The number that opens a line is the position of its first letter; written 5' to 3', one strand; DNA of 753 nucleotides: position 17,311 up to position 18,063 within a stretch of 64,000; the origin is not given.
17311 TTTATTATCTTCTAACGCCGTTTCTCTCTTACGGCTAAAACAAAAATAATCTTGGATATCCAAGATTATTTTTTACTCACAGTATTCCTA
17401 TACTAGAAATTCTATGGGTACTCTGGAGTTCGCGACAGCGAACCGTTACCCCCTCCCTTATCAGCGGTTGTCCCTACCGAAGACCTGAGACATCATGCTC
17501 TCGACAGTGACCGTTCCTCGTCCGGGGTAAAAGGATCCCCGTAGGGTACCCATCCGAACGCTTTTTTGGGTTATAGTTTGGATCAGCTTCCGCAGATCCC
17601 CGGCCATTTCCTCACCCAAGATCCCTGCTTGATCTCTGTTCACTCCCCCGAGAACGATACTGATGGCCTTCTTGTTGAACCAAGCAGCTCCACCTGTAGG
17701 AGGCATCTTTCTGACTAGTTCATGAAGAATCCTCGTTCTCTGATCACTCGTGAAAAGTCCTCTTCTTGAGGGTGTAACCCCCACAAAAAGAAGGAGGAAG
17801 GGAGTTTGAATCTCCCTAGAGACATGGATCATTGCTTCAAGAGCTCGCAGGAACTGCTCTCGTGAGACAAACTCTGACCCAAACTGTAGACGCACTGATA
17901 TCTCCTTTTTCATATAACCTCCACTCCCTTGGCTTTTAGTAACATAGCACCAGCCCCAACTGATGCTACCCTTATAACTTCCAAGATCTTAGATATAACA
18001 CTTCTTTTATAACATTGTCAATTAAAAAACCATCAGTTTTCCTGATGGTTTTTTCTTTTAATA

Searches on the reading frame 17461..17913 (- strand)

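Call 11: search_protein_families(library=pfam, proteins=[window:17461-17913:-], max_evalue=1)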
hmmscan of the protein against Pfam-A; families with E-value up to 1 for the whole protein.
window:17461-17913:- (150 aa): 0 families

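Call 12: search_protein_families(library=ncbifam, proteins=[window:17461-17913:-], max_evalue=1)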
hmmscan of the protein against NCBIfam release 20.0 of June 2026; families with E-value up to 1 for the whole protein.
window:17461-17913:- (150 aa): 0 families

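Call 42: search_protein_families(library=phrogs, proteins=[window:17461-17913:-], max_evalue=0.1)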
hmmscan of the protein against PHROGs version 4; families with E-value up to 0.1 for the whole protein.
window:17461-17913:- (150 aa): 0 families

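Call 43: search_protein_families(library=padloc, proteins=[window:17461-17913:-], max_evalue=0.1)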
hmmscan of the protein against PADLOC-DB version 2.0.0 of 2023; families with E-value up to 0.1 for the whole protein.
window:17461-17913:- (150 aa): 1 family
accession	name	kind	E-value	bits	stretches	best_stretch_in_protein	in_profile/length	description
PDLC01399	Cas8f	-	0.038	10.5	1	86-116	260-290/449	CAS-I-F; effector_LS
